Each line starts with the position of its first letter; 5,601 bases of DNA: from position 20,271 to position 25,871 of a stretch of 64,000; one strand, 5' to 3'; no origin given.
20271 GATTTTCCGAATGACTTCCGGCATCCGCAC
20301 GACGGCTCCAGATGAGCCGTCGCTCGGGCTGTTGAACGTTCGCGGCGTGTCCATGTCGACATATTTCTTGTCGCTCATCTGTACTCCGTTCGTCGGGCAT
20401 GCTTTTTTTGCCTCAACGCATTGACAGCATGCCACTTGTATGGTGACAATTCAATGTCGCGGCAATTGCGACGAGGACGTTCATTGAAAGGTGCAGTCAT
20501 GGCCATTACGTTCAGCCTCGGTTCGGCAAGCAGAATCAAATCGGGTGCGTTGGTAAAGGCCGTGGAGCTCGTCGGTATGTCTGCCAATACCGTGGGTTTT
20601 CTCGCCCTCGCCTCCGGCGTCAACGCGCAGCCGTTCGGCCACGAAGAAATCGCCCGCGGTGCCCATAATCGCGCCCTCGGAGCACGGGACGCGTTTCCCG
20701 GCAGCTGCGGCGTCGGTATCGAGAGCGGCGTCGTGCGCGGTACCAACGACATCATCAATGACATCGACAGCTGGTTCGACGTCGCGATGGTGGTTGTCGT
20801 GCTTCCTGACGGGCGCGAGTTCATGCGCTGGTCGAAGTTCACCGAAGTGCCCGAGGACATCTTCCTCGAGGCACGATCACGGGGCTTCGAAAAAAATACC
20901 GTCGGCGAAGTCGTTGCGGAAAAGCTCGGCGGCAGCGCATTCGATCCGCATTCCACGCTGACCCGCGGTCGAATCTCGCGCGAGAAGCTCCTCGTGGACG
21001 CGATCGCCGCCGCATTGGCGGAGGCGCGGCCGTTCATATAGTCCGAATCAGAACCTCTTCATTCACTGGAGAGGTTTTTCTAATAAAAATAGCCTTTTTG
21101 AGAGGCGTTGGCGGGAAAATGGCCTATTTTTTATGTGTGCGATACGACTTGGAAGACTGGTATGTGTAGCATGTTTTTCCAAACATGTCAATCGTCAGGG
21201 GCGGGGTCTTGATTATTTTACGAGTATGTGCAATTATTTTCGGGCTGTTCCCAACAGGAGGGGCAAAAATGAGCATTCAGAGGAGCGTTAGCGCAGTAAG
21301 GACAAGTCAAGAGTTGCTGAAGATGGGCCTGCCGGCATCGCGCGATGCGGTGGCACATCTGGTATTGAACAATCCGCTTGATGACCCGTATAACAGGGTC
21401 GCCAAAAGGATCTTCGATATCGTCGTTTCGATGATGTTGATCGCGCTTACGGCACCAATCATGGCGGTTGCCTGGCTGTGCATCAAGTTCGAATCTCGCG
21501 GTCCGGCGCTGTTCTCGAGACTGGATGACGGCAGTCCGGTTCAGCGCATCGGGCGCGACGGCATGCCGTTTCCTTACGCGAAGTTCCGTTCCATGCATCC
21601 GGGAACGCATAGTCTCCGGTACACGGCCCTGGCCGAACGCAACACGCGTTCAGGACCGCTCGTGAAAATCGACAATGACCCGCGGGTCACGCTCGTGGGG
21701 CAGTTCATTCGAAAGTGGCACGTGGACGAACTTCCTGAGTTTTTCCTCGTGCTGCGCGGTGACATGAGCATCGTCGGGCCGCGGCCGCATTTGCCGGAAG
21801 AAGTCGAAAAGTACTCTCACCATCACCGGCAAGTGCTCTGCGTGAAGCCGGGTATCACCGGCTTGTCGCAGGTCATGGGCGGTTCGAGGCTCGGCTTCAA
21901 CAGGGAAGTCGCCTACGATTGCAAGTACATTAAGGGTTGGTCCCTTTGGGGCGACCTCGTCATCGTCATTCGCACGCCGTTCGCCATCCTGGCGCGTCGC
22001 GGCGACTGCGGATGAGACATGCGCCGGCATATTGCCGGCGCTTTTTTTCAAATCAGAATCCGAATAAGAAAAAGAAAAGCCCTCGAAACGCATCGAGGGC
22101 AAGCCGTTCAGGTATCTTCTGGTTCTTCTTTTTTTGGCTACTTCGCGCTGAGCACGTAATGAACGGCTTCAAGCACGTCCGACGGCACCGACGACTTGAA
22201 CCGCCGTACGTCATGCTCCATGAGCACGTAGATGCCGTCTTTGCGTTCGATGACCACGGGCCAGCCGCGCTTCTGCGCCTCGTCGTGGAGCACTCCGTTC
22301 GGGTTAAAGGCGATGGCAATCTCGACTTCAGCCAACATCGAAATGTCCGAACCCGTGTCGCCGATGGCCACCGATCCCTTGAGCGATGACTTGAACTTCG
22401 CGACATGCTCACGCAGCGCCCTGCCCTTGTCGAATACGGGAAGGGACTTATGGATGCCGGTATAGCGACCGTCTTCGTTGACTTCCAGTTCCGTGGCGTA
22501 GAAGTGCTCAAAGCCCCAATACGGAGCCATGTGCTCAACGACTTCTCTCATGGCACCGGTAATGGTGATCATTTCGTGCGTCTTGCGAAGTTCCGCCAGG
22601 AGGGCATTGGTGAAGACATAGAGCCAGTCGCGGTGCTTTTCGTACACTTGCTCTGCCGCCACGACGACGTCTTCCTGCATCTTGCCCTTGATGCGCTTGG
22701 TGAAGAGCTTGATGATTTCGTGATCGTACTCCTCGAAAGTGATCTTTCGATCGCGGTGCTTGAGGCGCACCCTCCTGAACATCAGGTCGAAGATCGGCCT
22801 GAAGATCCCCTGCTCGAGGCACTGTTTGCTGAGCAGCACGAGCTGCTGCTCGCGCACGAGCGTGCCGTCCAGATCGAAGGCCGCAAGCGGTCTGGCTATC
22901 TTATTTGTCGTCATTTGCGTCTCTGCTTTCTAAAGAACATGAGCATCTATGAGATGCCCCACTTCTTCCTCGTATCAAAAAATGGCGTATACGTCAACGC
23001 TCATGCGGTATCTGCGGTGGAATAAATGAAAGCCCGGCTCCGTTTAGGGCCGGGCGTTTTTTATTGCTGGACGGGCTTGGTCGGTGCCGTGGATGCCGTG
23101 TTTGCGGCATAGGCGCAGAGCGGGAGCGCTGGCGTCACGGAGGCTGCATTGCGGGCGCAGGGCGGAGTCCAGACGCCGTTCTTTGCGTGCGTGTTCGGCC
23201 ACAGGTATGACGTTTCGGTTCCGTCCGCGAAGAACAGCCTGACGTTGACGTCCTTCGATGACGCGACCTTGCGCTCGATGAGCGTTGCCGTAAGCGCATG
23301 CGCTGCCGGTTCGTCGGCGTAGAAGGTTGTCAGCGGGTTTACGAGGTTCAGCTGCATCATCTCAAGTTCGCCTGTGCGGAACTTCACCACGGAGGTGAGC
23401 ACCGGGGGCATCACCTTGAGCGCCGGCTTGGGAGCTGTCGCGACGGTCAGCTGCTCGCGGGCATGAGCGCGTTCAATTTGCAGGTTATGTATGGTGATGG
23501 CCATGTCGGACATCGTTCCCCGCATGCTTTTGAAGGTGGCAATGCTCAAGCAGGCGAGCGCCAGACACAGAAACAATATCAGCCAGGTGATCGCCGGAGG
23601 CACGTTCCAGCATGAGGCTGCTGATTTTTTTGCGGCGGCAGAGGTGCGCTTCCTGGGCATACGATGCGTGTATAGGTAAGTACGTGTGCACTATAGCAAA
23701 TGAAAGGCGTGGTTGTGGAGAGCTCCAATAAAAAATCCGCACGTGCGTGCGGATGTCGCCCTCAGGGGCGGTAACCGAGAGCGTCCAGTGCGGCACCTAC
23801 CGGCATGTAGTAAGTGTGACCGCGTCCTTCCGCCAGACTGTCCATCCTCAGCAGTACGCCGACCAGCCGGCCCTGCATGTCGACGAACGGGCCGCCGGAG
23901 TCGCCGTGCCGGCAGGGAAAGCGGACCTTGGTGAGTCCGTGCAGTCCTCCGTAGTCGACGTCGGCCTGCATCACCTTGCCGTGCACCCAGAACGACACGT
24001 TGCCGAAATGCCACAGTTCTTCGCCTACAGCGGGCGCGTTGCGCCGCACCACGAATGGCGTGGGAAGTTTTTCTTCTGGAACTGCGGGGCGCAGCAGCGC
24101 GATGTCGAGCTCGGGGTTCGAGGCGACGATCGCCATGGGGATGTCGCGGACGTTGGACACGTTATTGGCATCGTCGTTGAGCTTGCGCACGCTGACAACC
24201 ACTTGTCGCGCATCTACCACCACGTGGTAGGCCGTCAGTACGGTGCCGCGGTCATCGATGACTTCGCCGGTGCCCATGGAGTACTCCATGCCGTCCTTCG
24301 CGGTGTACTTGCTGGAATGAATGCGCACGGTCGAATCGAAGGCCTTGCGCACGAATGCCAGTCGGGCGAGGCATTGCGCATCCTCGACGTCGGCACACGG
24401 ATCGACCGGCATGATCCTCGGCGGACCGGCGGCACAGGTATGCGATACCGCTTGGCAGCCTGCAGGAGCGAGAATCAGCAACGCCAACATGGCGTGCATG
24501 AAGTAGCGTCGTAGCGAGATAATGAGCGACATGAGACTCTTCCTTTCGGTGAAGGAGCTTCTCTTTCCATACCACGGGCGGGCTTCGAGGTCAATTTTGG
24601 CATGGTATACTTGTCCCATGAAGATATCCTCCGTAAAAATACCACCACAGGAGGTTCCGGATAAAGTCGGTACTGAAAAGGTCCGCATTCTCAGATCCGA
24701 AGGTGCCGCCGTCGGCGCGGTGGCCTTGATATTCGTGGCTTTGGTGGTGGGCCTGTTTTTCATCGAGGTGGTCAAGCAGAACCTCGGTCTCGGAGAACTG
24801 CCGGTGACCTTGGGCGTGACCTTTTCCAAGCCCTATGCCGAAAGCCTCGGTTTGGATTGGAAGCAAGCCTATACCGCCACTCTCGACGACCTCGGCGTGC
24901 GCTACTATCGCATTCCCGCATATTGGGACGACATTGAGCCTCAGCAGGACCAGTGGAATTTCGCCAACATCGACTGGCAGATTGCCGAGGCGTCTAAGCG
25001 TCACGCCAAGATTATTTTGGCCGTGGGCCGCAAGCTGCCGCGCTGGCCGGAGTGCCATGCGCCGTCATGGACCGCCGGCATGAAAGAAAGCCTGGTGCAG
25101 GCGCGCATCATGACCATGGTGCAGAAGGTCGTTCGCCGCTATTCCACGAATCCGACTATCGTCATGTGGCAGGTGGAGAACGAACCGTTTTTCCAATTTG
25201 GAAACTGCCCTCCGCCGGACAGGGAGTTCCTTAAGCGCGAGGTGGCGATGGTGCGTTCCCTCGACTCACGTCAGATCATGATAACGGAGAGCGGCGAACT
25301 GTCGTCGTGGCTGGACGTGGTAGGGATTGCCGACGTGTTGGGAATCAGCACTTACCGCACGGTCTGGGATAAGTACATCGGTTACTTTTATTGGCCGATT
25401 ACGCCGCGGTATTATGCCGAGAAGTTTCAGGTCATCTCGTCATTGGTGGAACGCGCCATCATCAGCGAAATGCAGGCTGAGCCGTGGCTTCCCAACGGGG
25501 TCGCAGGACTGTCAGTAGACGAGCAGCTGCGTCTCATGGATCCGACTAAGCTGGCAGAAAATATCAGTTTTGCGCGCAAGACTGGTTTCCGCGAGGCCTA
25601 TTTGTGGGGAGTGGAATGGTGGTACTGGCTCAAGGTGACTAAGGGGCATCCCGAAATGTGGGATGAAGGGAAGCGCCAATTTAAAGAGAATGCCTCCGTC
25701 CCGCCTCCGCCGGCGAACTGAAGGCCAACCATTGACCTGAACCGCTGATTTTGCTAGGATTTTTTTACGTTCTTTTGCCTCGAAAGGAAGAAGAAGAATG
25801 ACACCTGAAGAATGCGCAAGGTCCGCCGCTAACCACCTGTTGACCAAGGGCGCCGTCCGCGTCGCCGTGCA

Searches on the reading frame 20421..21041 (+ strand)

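Call 18: search_protein_families(library=pfam, proteins=[window:20421-21041:+], max_evalue=0.001)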
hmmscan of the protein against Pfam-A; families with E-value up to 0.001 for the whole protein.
window:20421-21041:+ (206 aa): 1 family
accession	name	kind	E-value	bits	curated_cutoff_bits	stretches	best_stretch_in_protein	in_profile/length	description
PF01931.24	NTPase_I-T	-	2.5e-21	76.6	25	1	34-201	1-160/162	Protein of unknown function DUF84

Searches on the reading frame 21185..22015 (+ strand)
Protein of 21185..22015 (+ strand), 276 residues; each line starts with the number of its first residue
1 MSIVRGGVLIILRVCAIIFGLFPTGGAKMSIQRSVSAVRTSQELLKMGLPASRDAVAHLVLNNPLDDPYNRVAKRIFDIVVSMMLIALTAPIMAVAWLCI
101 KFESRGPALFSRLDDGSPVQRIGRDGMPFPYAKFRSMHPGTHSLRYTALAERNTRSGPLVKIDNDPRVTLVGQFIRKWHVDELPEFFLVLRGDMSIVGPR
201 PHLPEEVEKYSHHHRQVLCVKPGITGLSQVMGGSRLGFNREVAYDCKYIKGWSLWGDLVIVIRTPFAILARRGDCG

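Call 18: search_protein_families(library=pfam, proteins=[window:21185-22015:+], max_evalue=0.001)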
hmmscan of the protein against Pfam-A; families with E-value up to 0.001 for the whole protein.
window:21185-22015:+ (276 aa): 1 family
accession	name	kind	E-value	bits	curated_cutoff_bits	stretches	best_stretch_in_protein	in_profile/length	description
PF02397.22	Bac_transf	-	1.1e-53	181.8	27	1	74-269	1-178/179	Bacterial sugar transferase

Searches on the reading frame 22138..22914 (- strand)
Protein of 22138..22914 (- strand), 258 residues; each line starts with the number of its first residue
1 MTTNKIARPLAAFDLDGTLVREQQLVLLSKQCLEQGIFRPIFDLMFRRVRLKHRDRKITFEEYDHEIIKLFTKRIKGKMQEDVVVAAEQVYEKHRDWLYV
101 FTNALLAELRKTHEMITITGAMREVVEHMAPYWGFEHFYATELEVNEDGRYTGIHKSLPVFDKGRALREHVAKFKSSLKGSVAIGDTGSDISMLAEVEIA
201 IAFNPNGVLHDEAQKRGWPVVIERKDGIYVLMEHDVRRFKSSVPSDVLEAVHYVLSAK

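Call 18: search_protein_families(library=pfam, proteins=[window:22138-22914:-], max_evalue=0.001)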
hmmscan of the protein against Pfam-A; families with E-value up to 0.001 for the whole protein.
window:22138-22914:- (258 aa): 4 families
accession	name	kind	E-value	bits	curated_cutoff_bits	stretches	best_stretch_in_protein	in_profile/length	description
PF12710.13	HAD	-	1.5e-18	68.3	27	1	11-194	1-188/189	haloacid dehalogenase-like hydrolase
PF08282.18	Hydrolase_3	-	1.5e-06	28.6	20.9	1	161-202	186-227/255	haloacid dehalogenase-like hydrolase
PF00702.32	Hydrolase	-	1.1e-05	26.3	26.4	1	11-196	4-189/191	haloacid dehalogenase-like hydrolase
PF05517.18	p25-alpha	-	0.00043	20.9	22.6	0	42-93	44-92/153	p25-alpha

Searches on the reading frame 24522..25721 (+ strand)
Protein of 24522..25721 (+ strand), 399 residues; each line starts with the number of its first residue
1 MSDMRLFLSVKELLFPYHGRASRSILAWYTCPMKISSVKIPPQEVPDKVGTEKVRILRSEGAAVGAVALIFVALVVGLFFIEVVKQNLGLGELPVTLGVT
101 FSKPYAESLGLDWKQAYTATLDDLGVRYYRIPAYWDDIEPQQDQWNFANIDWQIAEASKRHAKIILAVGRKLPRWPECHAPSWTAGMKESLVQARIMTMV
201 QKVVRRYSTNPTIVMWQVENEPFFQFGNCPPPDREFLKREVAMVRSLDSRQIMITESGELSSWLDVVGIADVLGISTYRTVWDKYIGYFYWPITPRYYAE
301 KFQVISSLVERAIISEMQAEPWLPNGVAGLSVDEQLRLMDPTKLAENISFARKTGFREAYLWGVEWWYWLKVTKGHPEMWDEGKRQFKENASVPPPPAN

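Call 18: search_protein_families(library=pfam, proteins=[window:24522-25721:+], max_evalue=0.001)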
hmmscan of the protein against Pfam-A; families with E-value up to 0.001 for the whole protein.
window:24522-25721:+ (399 aa): 2 families
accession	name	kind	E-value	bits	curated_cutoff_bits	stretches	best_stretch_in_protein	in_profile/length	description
PF02449.21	Glyco_hydro_42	-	5.3e-09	36.3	21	0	191-225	107-141/376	Beta-galactosidase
PF00331.26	Glyco_hydro_10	-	0.00018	21.3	22.1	1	135-225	47-132/311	Glycosyl hydrolase family 10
